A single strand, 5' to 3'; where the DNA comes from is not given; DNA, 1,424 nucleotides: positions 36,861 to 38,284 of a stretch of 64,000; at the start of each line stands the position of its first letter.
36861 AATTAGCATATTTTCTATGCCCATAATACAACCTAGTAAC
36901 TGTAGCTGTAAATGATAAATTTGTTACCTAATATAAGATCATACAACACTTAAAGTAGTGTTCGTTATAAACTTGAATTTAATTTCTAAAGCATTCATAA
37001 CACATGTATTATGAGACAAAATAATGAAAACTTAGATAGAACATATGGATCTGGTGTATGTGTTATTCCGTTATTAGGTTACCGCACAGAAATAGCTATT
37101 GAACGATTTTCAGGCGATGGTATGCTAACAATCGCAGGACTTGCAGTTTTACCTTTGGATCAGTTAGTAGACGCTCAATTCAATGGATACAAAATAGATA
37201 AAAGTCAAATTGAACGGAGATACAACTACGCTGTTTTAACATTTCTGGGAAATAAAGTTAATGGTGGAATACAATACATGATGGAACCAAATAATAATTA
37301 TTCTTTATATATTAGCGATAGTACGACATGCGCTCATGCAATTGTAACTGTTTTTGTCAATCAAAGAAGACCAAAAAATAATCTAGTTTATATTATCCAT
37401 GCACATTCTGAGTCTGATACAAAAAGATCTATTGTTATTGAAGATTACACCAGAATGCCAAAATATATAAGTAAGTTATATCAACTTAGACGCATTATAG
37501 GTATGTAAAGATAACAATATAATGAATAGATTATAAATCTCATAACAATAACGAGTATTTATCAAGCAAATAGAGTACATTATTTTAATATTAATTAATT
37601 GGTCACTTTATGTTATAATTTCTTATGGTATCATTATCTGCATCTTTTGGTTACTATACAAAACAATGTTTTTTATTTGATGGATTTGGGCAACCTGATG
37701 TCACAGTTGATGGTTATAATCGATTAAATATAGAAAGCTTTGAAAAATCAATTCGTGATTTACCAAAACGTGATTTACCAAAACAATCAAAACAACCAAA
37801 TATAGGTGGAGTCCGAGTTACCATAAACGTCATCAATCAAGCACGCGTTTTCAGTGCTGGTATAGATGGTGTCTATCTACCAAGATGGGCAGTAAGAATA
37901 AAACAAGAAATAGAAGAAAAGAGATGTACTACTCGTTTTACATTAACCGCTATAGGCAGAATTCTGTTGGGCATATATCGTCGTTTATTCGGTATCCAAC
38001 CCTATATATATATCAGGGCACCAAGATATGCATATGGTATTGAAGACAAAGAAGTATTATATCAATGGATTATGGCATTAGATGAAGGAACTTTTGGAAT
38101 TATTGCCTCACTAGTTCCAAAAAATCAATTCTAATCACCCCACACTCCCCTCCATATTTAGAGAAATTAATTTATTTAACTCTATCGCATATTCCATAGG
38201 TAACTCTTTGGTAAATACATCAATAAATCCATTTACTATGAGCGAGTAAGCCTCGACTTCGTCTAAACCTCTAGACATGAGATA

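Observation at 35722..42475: Compositionally foreign, gene-poor island with sufCB, three orphan ORFs and many decayed ORF fragments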

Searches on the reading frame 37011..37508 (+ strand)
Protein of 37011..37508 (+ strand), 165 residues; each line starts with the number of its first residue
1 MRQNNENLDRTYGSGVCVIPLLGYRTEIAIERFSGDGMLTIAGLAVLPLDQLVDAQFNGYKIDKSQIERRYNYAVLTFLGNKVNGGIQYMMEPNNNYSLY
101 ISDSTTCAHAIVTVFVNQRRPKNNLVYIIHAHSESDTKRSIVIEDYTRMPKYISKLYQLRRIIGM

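Call 9: search_protein_families(library=pfam, proteins=[window:37011-37508:+], max_evalue=0.1)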
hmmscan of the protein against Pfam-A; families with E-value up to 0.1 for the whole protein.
window:37011-37508:+ (165 aa): 0 families

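Call 10: find_encoding_contigs(protein=window:37011-37508:+, flank=10000)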
Protein window:37011-37508:+ (165 aa): 1 contig read that carries it; 1 place shown.
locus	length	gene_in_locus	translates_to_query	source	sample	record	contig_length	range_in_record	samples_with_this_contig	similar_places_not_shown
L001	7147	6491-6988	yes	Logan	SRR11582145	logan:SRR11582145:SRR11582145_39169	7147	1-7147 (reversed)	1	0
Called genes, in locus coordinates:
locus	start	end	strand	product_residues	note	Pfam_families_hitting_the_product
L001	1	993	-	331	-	?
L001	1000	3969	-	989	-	PF00005:ABC_tran (faint), PF02463:SMC_N (faint), PF03193:RsgA_GTPase (faint), PF13191:AAA_16 (faint), PF13304:AAA_21 (faint), PF13401:AAA_22 (faint), PF17760:UvrA_inter, PF17755:UvrA_DNA-bind, +4 more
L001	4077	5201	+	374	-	PF02618:YceG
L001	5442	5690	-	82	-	-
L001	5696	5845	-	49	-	-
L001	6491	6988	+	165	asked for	-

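Call 14: search_protein_families(library=phrogs, proteins=[window:37011-37508:+], max_evalue=1)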
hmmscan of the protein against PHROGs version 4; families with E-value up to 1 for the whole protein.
window:37011-37508:+ (165 aa): 1 family
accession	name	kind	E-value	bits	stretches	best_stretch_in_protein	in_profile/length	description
phrog_15527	-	unknown function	0.2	12.9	1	48-74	53-79/125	-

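Call 15: search_protein_families(library=ncbifam, proteins=[window:37011-37508:+], max_evalue=1)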
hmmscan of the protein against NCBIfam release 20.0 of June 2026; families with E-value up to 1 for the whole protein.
window:37011-37508:+ (165 aa): 1 family
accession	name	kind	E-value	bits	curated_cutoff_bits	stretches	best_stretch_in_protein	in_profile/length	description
NF052369.1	PmrG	equivalog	0.092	12.2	170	1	102-156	95-147/168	lipopolysaccharide core heptose(II)-phosphate phosphatase PmrG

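Call 18: list_cluster_members(proteins=[P0001, window:37011-37508:+, window:37625-38134:+, window:38135-39535:-, window:39551-40279:-, window:34597-35721:+, window:42476-44368:+, window:35962-36210:-, window:41039-41251:+, window:31520-34489:-])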
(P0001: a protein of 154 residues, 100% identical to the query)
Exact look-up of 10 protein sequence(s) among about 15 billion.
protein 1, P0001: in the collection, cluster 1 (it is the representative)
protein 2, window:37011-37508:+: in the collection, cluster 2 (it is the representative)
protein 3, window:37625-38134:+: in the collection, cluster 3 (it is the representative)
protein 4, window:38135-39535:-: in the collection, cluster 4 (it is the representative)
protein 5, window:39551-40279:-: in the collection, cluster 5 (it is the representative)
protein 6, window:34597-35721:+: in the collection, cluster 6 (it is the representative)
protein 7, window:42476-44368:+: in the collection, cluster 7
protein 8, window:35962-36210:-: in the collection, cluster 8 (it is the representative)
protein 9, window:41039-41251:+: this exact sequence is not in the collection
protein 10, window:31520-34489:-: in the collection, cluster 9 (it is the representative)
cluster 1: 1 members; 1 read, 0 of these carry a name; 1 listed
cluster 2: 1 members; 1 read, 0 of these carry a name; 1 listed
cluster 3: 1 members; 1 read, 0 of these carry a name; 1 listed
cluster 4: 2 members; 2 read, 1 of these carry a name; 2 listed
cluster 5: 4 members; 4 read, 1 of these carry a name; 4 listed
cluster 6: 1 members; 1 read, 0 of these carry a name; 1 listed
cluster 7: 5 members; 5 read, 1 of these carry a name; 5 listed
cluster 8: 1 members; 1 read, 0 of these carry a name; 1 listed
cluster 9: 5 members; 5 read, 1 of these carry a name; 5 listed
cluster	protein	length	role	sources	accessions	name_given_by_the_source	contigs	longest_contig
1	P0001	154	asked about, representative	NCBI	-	-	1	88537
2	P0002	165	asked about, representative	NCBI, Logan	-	-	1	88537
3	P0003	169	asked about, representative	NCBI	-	-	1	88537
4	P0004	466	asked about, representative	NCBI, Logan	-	-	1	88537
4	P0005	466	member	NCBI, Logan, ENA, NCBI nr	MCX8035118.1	MAG: Fe-S cluster assembly protein SufB [Candidatus Dojkabacteria bacterium] | Fe-S cluster assembly protein SufB [Candidatus Dojkabacteria bacterium]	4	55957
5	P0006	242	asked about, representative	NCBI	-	-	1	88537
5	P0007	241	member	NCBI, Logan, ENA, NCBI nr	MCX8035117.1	MAG: ATP-binding cassette domain-containing protein [Candidatus Dojkabacteria bacterium] | ATP-binding cassette domain-containing protein [Candidatus Dojkabacteria bacterium]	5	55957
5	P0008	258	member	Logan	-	-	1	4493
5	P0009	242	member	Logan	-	-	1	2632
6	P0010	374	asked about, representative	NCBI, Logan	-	-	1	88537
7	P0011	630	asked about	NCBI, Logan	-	-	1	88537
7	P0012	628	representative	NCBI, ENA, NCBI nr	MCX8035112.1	MAG: alanine--tRNA ligase-related protein [Candidatus Dojkabacteria bacterium] | alanine--tRNA ligase-related protein [Candidatus Dojkabacteria bacterium]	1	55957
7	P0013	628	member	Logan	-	-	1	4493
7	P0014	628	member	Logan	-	-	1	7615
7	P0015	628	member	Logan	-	-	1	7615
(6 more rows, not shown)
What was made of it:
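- Cluster members name Candidatus Dojkabacteria (call 18).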

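Call 34: search_protein_families(library=pfam, proteins=[L082:5437-6225:-, L082:7470-8240:-, L082:11306-11785:+, L082:12372-12800:+, L083:11580-12080:-, L084:5049-5552:+, L090:8-499:-, L090:828-1007:-], max_evalue=1)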
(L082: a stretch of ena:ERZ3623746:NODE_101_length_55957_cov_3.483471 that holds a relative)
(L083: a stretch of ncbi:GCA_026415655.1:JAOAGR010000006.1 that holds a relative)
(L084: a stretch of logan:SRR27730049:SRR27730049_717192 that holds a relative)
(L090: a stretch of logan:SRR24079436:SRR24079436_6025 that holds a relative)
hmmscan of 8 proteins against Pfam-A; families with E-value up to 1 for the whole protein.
L082:5437-6225:- (262 aa): 0 families

L082:7470-8240:- (256 aa): 1 family
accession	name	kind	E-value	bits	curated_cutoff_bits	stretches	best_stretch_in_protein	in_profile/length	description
PF25757.1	TPR_DNAAF5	-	0.31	10.6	27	0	122-167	107-152/288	Dynein axonemal assembly factor 5-like, TPR repeats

L082:11306-11785:+ (159 aa): 0 families

L082:12372-12800:+ (142 aa): 0 families

L083:11580-12080:- (166 aa): 0 families

L084:5049-5552:+ (167 aa): 1 family
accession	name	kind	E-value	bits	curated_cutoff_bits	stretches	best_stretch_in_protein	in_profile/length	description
PF13617.11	Lipoprotein_19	-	0.13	12.5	25.8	1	14-28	14-28/34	YnbE-like lipoprotein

L090:8-499:- (163 aa): 1 family
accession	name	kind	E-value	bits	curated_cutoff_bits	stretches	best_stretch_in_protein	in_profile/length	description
PF13269.11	DUF4060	-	0.13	12.9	21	1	57-78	43-65/74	Protein of unknown function (DUF4060)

L090:828-1007:- (59 aa): 1 family
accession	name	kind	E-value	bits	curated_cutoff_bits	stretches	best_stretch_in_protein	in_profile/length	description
PF15861.10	partial_CstF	-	0.049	13.9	27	1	15-49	24-59/62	Partial cleavage stimulation factor domain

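Call 35: search_protein_families(library=padloc, proteins=[L082:5437-6225:-, L082:7470-8240:-, L082:11306-11785:+, L082:12372-12800:+, L083:11580-12080:-, L084:5049-5552:+, L090:8-499:-, window:37011-37508:+], max_evalue=1)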
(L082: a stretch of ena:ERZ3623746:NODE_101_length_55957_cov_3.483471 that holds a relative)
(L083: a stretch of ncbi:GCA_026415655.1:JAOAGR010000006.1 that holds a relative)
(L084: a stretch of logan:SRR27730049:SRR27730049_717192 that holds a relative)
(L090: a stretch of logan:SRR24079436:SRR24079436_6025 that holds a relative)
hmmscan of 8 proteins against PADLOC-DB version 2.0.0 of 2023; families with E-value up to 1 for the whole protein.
L082:5437-6225:- (262 aa): 0 families

L082:7470-8240:- (256 aa): 0 families

L082:11306-11785:+ (159 aa): 0 families

L082:12372-12800:+ (142 aa): 0 families

L083:11580-12080:- (166 aa): 0 families

L084:5049-5552:+ (167 aa): 0 families

L090:8-499:- (163 aa): 0 families

window:37011-37508:+ (165 aa): 0 families

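Call 48: search_protein_representatives(protein=window:37011-37508:+)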
Query: 165 residues. Proteins with E-value up to 0.001 (for the whole library): 1; up to 1e-10: 1; up to 1e-30: 1. The best 1 are listed.
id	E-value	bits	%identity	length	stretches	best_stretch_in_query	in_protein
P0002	4.8e-105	364.5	100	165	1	1-165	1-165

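Call 78: search_solved_structures(query=window:37011-37505:+, max_evalue=1)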
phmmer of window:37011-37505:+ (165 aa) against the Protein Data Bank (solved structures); distinct sequences matched with E-value up to 1: 0.

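Call 85: search_protein_families(library=phrogs, proteins=[L082:5437-6225:-, L082:7470-8240:-, L082:11306-11785:+, L082:12372-12800:+, L083:11580-12080:-, L084:5049-5552:+, L090:8-499:-, L083:8550-9083:-], max_evalue=0.1)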
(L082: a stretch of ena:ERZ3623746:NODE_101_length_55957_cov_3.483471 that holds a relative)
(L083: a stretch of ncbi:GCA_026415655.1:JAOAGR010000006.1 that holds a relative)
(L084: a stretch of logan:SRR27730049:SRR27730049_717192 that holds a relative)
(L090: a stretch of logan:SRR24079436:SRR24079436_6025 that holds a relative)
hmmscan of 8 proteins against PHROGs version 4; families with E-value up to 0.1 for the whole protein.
L082:5437-6225:- (262 aa): 0 families

L082:7470-8240:- (256 aa): 0 families

L082:11306-11785:+ (159 aa): 0 families

L082:12372-12800:+ (142 aa): 0 families

L083:11580-12080:- (166 aa): 0 families

L084:5049-5552:+ (167 aa): 0 families

L090:8-499:- (163 aa): 0 families

L083:8550-9083:- (177 aa): 0 families

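Call 88: find_related_loci(query=window:37011-37505:+, collection=viral_contigs, flank=5000)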
Query window:37011-37505:+ (165 aa) in viral_contigs; peptide patterns used: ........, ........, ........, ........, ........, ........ (x = any residue, [..] = any of these).
15 stretches matched a pattern, but none encodes a relative of the query by tblastn (E <= 1e-3).

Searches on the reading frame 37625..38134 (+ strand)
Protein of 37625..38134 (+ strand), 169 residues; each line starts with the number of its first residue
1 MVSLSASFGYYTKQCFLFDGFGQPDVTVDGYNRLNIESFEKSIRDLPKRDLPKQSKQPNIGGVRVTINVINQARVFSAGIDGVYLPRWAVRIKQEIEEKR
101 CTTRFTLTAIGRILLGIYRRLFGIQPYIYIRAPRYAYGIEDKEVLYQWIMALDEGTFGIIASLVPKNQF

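Call 9: search_protein_families(library=pfam, proteins=[window:37625-38134:+], max_evalue=0.1)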
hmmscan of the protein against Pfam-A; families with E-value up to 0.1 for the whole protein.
window:37625-38134:+ (169 aa): 0 families

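Call 14: search_protein_families(library=phrogs, proteins=[window:37625-38134:+], max_evalue=1)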
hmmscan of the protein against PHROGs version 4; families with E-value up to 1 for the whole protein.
window:37625-38134:+ (169 aa): 0 families

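Call 15: search_protein_families(library=ncbifam, proteins=[window:37625-38134:+], max_evalue=1)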
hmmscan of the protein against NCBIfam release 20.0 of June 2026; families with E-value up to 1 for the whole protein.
window:37625-38134:+ (169 aa): 0 families

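Call 34: search_protein_families(library=pfam, proteins=[L082:5437-6225:-, L082:7470-8240:-, L082:11306-11785:+, L082:12372-12800:+, L083:11580-12080:-, L084:5049-5552:+, L090:8-499:-, L090:828-1007:-], max_evalue=1)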
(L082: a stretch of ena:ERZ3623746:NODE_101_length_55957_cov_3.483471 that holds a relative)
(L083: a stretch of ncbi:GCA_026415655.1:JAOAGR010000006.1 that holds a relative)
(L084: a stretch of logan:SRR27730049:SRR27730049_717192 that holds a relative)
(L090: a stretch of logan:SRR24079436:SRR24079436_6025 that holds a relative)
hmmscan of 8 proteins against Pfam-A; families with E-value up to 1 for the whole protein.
L082:5437-6225:- (262 aa): 0 families

L082:7470-8240:- (256 aa): 1 family
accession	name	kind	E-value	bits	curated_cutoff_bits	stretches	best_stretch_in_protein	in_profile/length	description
PF25757.1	TPR_DNAAF5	-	0.31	10.6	27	0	122-167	107-152/288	Dynein axonemal assembly factor 5-like, TPR repeats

L082:11306-11785:+ (159 aa): 0 families

L082:12372-12800:+ (142 aa): 0 families

L083:11580-12080:- (166 aa): 0 families

L084:5049-5552:+ (167 aa): 1 family
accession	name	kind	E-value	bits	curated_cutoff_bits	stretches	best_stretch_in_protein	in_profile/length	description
PF13617.11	Lipoprotein_19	-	0.13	12.5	25.8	1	14-28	14-28/34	YnbE-like lipoprotein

L090:8-499:- (163 aa): 1 family
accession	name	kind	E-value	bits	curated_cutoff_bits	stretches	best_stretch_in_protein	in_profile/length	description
PF13269.11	DUF4060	-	0.13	12.9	21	1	57-78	43-65/74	Protein of unknown function (DUF4060)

L090:828-1007:- (59 aa): 1 family
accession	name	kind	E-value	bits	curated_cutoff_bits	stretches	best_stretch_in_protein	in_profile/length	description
PF15861.10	partial_CstF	-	0.049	13.9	27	1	15-49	24-59/62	Partial cleavage stimulation factor domain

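Call 35: search_protein_families(library=padloc, proteins=[L082:5437-6225:-, L082:7470-8240:-, L082:11306-11785:+, L082:12372-12800:+, L083:11580-12080:-, L084:5049-5552:+, L090:8-499:-, window:37625-38134:+], max_evalue=1)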
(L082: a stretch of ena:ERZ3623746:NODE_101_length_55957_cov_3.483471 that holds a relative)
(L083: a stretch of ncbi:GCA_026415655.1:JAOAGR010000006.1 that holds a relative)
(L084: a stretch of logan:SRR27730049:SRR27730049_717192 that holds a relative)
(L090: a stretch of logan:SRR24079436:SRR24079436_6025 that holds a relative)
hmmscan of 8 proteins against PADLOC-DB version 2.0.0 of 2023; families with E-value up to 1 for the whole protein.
L082:5437-6225:- (262 aa): 0 families

L082:7470-8240:- (256 aa): 0 families

L082:11306-11785:+ (159 aa): 0 families

L082:12372-12800:+ (142 aa): 0 families

L083:11580-12080:- (166 aa): 0 families

L084:5049-5552:+ (167 aa): 0 families

L090:8-499:- (163 aa): 0 families

window:37625-38134:+ (169 aa): 0 families

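Call 40: find_homologous_proteins(query=A1, max_evalue=0.01)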
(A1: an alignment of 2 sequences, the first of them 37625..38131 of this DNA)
Query A1 (2 sequences) (169 aa, profile of the alignment): 2 proteins with E <= 0.01 among 313 candidates.
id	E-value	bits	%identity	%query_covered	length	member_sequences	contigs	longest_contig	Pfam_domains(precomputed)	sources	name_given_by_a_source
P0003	1.9e-92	326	100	100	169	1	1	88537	-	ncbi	-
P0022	3.3e-86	305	36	98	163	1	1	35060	-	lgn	-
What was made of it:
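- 37625..38134 (+): ORF169, an intact member of family Y. It converges on sufB and abuts it. A TATAAT box lies 7 nt upstream of the ATG. A profile search of 5.8 billion proteins finds only these two members (call 40).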

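Call 50: predict_structure(alignment_id=A1)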
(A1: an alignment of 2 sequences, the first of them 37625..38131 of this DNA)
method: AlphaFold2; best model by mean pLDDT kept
length: 169 residues; sequences in the alignment: 2
mean_pLDDT: 41.7   pTM: 0.41
mean pLDDT of the five models: 41.7, 41.1, 34.6, 32.8, 30.7
residues with pLDDT >= 90: 0; 70-90: 0; 50-70: 58; < 50: 111
segments of 3 or more residues with pLDDT < 50: 1-87, 120-137, 151-154
pLDDT, mean of each block of 10 residues (from residue 1): 23 27 24 29 36 30 33 33 45 59 58 55 44 50 56 52 56
secondary structure, 60 per line:
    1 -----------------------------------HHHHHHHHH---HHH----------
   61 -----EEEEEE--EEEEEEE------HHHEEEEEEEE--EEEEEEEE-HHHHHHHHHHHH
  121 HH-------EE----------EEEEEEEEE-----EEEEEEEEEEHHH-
elements in order: H36-44 E66-71 E74-80 E90-97 E100-107 H109-122 E142-150 E156-165

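Call 76: search_solved_structures(query=A1, max_evalue=1)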
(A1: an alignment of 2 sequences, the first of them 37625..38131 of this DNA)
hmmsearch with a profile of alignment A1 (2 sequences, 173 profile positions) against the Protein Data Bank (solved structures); distinct sequences matched with E-value up to 1: 0.

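Call 85: search_protein_families(library=phrogs, proteins=[L082:5437-6225:-, L082:7470-8240:-, L082:11306-11785:+, L082:12372-12800:+, L083:11580-12080:-, L084:5049-5552:+, L090:8-499:-, L083:8550-9083:-], max_evalue=0.1)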
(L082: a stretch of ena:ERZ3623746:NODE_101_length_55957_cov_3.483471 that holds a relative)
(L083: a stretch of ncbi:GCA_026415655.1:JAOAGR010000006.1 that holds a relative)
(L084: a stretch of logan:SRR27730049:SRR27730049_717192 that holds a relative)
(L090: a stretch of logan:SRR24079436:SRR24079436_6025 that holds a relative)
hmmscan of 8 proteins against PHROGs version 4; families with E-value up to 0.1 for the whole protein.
L082:5437-6225:- (262 aa): 0 families

L082:7470-8240:- (256 aa): 0 families

L082:11306-11785:+ (159 aa): 0 families

L082:12372-12800:+ (142 aa): 0 families

L083:11580-12080:- (166 aa): 0 families

L084:5049-5552:+ (167 aa): 0 families

L090:8-499:- (163 aa): 0 families

L083:8550-9083:- (177 aa): 0 families

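Call 89: find_related_loci(query=A1, collection=viral_contigs, flank=5000)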
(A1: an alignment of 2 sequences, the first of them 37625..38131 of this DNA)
Query A1 (169 aa) in viral_contigs; peptide patterns used: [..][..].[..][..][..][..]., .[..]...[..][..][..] (x = any residue, [..] = any of these).
89 stretches matched a pattern, but none encodes a relative of the query by tblastn (E <= 1e-3).
